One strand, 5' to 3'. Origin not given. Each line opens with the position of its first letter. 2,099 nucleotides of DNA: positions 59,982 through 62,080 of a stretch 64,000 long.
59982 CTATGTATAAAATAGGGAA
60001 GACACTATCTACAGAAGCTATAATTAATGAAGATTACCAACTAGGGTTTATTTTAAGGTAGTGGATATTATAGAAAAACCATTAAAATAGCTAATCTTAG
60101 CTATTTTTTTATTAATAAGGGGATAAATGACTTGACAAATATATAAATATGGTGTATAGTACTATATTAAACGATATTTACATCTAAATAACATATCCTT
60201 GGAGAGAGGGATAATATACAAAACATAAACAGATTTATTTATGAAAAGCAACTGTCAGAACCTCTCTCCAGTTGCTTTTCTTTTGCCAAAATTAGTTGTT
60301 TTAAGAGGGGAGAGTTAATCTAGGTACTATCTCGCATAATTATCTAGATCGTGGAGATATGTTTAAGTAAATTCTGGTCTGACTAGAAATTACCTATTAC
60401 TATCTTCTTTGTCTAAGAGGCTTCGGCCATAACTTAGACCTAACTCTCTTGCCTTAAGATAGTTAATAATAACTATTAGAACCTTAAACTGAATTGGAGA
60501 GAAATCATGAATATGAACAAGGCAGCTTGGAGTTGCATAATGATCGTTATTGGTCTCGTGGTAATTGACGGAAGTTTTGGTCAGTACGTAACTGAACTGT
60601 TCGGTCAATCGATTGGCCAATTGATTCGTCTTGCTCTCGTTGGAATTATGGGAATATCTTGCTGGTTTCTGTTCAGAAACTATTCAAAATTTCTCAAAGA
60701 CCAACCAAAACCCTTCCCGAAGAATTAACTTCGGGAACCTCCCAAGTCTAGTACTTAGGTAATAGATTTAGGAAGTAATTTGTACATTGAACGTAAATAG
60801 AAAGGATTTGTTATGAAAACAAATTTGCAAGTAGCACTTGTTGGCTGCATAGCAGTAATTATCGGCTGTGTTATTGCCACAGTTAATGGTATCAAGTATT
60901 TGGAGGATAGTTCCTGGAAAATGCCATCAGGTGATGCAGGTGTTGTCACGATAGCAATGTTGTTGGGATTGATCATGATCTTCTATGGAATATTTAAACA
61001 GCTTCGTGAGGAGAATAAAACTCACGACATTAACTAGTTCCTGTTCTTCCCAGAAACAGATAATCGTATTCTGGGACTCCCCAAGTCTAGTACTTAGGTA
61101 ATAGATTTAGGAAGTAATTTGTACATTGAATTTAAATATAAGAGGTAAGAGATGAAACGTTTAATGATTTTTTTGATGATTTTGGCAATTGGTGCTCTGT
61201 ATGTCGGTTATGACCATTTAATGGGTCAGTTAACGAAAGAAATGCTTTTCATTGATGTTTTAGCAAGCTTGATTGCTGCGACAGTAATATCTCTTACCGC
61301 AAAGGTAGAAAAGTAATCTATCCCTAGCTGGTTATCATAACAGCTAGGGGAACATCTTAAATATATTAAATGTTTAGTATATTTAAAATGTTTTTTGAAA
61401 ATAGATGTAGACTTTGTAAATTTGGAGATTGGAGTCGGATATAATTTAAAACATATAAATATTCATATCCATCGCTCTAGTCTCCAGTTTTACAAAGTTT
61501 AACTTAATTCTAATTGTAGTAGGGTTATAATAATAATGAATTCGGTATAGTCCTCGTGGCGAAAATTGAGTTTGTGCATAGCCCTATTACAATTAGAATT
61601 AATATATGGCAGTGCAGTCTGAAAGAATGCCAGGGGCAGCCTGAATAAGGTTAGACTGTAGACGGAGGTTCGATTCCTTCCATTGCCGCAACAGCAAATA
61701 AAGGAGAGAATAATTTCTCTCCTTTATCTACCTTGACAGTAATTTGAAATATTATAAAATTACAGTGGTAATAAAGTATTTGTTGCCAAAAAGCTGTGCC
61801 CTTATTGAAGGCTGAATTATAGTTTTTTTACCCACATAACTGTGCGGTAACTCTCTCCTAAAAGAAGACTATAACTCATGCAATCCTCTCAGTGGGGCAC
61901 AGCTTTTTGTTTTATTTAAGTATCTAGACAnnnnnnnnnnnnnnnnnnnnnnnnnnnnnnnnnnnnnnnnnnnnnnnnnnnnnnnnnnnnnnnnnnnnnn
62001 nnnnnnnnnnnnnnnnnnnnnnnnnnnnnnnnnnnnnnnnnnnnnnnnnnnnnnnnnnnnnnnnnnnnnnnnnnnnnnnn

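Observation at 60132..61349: Promoter-driven structured RNA followed by three tandem small two-TM peptide genes, two with identical 51-bp leaders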

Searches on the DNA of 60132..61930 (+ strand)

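Call 69: search_dna_similar(query=window:60132-61930:+, collection=phages, mode=distant, max_evalue=0.001, max_rows=10)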
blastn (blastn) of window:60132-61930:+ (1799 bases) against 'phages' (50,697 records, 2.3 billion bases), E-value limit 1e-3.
No match.
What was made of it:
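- Tried and rejected: No match in the phage collection (blastn, call 69).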

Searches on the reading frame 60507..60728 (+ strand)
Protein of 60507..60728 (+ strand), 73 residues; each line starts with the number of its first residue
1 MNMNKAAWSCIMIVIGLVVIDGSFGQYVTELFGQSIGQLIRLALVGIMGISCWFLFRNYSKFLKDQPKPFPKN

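Call 11: search_protein_families(library=pfam, proteins=[window:60507-60728:+], max_evalue=0.1)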
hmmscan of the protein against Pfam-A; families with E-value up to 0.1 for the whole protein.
window:60507-60728:+ (73 aa): 2 families
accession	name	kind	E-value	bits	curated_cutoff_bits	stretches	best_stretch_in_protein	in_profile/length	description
PF12794.12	MscS_TM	-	0.0025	17.2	28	1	10-66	129-185/339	Mechanosensitive ion channel inner membrane domain 1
PF01528.21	Herpes_glycop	-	0.021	14.2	25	1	11-47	251-287/373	Herpesvirus glycoprotein M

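Call 12: find_encoding_contigs(protein=window:60507-60728:+, flank=10000, max_places=10)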
Protein window:60507-60728:+ (73 aa): no gene with exactly this product is on record in the collection.

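Call 60: find_homologous_proteins(query=window:60507-60728:+, max_evalue=0.01)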
Query window:60507-60728:+ (73 aa): 1 proteins with E <= 0.01 among 1 candidates.
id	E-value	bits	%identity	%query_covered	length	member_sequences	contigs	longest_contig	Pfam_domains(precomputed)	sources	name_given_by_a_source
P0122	1.1e-31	126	81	100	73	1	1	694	-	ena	-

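Call 62: find_encoding_contigs(protein=P0122, flank=3000, max_places=5)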
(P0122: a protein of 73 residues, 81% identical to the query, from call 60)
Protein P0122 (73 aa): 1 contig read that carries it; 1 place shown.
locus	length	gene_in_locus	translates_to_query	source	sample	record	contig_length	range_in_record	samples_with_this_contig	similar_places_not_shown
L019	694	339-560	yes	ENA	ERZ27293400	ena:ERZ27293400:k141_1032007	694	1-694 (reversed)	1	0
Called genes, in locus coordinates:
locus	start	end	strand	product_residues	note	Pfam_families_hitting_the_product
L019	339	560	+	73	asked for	-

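Call 75: search_protein_families(library=phrogs, proteins=[window:60507-60725:+], max_evalue=0.01)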
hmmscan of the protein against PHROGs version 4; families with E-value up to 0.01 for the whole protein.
window:60507-60725:+ (73 aa): 1 family
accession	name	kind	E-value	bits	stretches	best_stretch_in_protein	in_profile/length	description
phrog_36659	-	unknown function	0.0067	17.6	1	3-58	79-136/169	-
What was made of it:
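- On Holin: PHROGs gives only two weak hits (E 0.002-0.007) to families of unknown function (call 75).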

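Call 76: search_protein_families(library=padloc, proteins=[window:60507-60725:+], max_evalue=0.01)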
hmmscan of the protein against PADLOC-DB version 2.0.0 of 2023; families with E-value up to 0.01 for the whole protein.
window:60507-60725:+ (73 aa): 0 families

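Call 77: search_protein_families(library=ncbifam, proteins=[window:60507-60725:+], max_evalue=0.01)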
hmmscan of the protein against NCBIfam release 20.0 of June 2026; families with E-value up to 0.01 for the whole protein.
window:60507-60725:+ (73 aa): 0 families
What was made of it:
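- On Type I toxin-antitoxin: No Pfam, NCBIfam or PADLOC hit (calls 11, 76, 77).
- No hit to toxin, holin or defence families in Pfam, NCBIfam, PHROGs or PADLOC (calls 11, 75-77).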

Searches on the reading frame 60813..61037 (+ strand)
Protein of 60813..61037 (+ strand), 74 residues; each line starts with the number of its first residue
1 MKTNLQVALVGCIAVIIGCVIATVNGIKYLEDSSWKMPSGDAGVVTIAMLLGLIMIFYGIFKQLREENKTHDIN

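Call 11: search_protein_families(library=pfam, proteins=[window:60813-61037:+], max_evalue=0.1)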
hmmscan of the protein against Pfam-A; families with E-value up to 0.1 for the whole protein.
window:60813-61037:+ (74 aa): 12 families
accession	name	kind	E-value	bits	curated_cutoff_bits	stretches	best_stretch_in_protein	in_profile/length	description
PF05767.17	Pox_A14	-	0.0029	18.2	27.7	1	6-59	13-67/93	Poxvirus virion envelope protein A14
PF03729.18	DUF308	-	0.0072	17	25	0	42-62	19-39/73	Short repeat of unknown function (DUF308)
PF11139.14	SfLAP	-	0.014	15.3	35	1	5-68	31-92/213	Sap, sulfolipid-1-addressing protein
PF11297.13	DUF3098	-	0.032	14.2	25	0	2-23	4-25/67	Protein of unknown function (DUF3098)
PF07298.16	NnrU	-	0.037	14.1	24.7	1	14-64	43-92/188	NnrU protein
PF06305.16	LapA_dom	-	0.038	14.3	28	0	44-66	26-48/64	Lipopolysaccharide assembly protein A domain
PF11118.13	DUF2627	-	0.041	14.8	22.4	1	14-60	7-53/76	Protein of unknown function (DUF2627)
PF15125.11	TMEM238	-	0.043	14.5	27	0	47-64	12-29/64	TMEM238 protein family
PF20535.3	DUF6750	-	0.044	14.2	27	0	26-71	44-89/128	Family of unknown function (DUF6750)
PF03672.18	UPF0154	-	0.051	13.9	27.1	0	46-66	2-22/60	Uncharacterised protein family (UPF0154)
PF12304.13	BCLP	-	0.086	12.9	29.4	1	1-67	1-66/184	Beta-casein like protein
PF09489.15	CbtB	-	0.094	13.3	27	0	43-64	11-32/51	Probable cobalt transporter subunit (CbtB)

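Call 13: find_encoding_contigs(protein=window:60813-61037:+, flank=10000, max_places=10)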
Protein window:60813-61037:+ (74 aa): no gene with exactly this product is on record in the collection.

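Call 18: find_homologous_proteins(query=window:60813-61037:+, max_evalue=0.01)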
Query window:60813-61037:+ (74 aa): 1 proteins with E <= 0.01 among 1 candidates.
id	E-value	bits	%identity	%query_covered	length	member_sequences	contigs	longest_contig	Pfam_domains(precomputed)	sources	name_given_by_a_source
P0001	3.7e-41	155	100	100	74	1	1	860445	-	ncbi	ncbi:MAG: hypothetical protein ACKKL6_01745 [Candidatus Komeilibacteria bacterium]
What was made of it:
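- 60813..61037 (+): P2: 74-aa two-TM protein gene (NCBI ACKKL6_01745). The only hit among 5.8 billion proteins is itself (call 18).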

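Call 75: search_protein_families(library=phrogs, proteins=[window:60813-61034:+], max_evalue=0.01)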
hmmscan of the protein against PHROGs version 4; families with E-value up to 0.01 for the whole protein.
window:60813-61034:+ (74 aa): 0 families

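Call 76: search_protein_families(library=padloc, proteins=[window:60813-61034:+], max_evalue=0.01)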
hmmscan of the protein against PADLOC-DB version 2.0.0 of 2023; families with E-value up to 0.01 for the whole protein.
window:60813-61034:+ (74 aa): 0 families

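Call 77: search_protein_families(library=ncbifam, proteins=[window:60813-61034:+], max_evalue=0.01)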
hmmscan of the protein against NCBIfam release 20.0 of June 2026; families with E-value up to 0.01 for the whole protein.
window:60813-61034:+ (74 aa): 0 families

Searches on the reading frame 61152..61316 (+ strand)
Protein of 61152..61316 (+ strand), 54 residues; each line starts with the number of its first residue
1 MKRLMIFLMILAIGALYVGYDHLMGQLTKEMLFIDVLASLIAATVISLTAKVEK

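Call 11: search_protein_families(library=pfam, proteins=[window:61152-61316:+], max_evalue=0.1)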
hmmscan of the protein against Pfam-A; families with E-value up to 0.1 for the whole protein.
window:61152-61316:+ (54 aa): 0 families

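Call 14: find_encoding_contigs(protein=window:61152-61316:+, flank=10000, max_places=10)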
Protein window:61152-61316:+ (54 aa): no gene with exactly this product is on record in the collection.

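Call 68: search_protein_representatives(protein=window:61152-61313:+)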
Query: 54 residues. Proteins with E-value up to 0.001 (for the whole library): 1; up to 1e-10: 1; up to 1e-30: 0. The best 1 are listed.
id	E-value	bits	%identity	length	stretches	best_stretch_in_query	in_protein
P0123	8.9e-25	100.0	100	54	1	1-54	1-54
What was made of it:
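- P2 and P3 have no homologues (calls 18, 68).
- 61152..61316 (+): P3: 54-aa two-TM protein gene. The only hit among 1.84 billion representatives is itself (call 68).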

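Call 75: search_protein_families(library=phrogs, proteins=[window:61152-61313:+], max_evalue=0.01)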
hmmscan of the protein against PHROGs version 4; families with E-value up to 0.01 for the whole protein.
window:61152-61313:+ (54 aa): 0 families

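Call 76: search_protein_families(library=padloc, proteins=[window:61152-61313:+], max_evalue=0.01)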
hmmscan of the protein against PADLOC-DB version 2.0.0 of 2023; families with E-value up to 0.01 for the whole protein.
window:61152-61313:+ (54 aa): 0 families

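Call 77: search_protein_families(library=ncbifam, proteins=[window:61152-61313:+], max_evalue=0.01)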
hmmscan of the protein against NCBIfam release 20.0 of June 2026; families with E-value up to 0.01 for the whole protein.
window:61152-61313:+ (54 aa): 0 families
